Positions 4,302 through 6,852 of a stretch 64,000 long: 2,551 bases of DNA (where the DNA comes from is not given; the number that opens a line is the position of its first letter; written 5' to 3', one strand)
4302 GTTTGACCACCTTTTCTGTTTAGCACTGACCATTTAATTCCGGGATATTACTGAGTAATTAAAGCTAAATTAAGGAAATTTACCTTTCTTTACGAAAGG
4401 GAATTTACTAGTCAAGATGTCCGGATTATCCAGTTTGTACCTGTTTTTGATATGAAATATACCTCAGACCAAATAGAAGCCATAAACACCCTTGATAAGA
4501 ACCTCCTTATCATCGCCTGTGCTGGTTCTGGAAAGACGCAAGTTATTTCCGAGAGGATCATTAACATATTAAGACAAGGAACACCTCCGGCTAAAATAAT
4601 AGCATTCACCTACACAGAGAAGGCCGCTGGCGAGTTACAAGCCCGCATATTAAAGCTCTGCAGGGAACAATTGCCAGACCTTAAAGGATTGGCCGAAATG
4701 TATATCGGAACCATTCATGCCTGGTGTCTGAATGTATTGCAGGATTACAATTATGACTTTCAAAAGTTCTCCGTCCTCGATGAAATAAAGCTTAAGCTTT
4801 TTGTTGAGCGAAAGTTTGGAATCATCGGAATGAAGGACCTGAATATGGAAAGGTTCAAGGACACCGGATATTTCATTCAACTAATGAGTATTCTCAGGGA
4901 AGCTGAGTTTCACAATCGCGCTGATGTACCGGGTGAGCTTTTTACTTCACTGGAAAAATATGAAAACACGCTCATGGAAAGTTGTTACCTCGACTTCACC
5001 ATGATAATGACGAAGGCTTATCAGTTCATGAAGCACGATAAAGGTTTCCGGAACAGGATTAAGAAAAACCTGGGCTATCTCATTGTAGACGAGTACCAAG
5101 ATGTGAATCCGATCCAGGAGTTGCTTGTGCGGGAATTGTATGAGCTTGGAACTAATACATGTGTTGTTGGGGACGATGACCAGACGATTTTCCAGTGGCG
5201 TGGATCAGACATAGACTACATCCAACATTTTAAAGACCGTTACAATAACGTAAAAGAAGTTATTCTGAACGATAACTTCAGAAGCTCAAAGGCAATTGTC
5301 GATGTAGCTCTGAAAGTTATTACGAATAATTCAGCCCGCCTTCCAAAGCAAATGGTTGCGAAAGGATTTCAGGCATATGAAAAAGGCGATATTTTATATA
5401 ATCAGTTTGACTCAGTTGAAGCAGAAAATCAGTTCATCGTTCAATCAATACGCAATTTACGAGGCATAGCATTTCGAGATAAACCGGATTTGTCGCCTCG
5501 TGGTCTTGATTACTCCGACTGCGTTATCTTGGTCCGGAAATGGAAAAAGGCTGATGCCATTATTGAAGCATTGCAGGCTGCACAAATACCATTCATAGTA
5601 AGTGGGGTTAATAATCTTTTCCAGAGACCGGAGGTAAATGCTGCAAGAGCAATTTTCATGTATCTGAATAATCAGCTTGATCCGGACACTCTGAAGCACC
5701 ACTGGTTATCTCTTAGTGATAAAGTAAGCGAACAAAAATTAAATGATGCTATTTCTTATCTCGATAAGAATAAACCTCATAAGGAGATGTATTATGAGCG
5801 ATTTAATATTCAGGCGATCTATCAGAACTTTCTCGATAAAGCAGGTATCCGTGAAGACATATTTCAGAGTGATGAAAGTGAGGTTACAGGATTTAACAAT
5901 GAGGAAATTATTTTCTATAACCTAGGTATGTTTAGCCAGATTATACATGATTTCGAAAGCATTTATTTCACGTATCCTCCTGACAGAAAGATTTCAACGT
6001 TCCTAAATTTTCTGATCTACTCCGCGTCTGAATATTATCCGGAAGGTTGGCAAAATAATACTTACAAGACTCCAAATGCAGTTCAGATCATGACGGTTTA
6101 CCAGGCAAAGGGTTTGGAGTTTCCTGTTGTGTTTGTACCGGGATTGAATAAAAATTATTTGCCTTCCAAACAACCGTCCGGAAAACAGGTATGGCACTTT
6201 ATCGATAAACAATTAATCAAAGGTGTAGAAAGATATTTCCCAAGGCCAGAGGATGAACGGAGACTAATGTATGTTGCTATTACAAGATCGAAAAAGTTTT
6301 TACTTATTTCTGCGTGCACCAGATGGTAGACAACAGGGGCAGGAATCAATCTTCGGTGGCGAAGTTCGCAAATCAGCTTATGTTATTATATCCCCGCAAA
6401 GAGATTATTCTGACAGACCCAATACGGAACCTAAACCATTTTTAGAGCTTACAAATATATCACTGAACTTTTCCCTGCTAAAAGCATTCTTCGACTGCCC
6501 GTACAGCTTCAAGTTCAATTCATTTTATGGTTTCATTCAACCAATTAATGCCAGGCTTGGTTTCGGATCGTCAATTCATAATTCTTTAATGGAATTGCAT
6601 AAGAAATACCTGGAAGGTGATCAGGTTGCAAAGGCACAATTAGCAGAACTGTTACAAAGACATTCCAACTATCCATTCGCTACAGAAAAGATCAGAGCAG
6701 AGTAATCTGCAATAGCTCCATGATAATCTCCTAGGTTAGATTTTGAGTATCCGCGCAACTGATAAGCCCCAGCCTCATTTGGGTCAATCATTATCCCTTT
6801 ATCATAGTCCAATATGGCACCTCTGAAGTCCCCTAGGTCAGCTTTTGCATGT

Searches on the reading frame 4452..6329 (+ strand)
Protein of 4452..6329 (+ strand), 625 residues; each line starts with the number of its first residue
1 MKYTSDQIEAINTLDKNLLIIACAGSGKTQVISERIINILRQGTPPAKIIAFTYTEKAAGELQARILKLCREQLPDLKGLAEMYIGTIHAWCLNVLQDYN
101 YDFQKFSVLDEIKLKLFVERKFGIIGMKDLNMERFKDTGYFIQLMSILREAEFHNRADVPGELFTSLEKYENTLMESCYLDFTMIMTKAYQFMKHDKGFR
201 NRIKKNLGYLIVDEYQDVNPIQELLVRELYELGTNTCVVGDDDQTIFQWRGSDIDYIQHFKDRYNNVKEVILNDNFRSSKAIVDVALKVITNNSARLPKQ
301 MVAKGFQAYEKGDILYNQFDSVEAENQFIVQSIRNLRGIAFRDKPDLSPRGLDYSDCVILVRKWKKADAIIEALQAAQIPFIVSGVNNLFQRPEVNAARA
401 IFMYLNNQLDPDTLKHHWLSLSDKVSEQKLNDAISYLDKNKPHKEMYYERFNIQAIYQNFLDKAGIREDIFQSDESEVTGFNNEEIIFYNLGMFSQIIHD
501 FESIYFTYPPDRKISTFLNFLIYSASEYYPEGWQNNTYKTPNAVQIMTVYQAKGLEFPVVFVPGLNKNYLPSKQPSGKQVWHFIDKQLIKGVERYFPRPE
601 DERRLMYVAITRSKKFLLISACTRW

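Call 47: search_protein_families(library=pfam, proteins=[window:4452-6329:+], max_evalue=0.1)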
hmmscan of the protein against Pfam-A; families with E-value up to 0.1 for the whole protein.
window:4452-6329:+ (625 aa): 8 families
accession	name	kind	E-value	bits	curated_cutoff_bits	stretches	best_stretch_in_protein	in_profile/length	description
PF00580.27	UvrD-helicase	-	2.4e-54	185.3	23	1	5-264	3-270/271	UvrD/REP helicase N-terminal domain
PF13361.12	UvrD_C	-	4.8e-41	141.8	25.6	1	271-623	2-349/350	UvrD-like helicase C-terminal domain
PF13245.12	AAA_19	-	7.7e-18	65.4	25.1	1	7-247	1-131/134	AAA domain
PF13538.12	UvrD_C_2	-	2.7e-09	37.2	27.4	2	546-563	4-23/52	UvrD-like helicase C-terminal domain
PF01443.25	Viral_helicase1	-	4.8e-06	27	21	0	19-49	2-31/228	Viral superfamily 1 RNA helicase core domain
PF13604.12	AAA_30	-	0.00013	22.2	27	1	3-65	2-65/191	AAA domain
PF00270.35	DEAD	-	0.00062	20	26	1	4-58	1-57/167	DEAD/DEAH box helicase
PF13401.12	AAA_22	-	0.091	13.5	27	0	16-111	6-92/130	AAA domain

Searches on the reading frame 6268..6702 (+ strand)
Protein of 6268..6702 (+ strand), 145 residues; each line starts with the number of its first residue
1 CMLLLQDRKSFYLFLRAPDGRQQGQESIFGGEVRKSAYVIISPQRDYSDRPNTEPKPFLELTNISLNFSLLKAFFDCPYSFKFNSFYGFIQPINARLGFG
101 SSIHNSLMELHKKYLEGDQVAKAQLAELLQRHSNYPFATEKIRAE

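Call 47: search_protein_families(library=pfam, proteins=[window:6268-6702:+], max_evalue=0.1)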
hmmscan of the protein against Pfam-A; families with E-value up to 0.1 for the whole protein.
window:6268-6702:+ (145 aa): 1 family
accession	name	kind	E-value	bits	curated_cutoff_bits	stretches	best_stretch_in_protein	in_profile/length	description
PF12705.13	PDDEXK_1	-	0.00019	21.9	22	1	66-131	2-70/247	PD-(D/E)XK nuclease superfamily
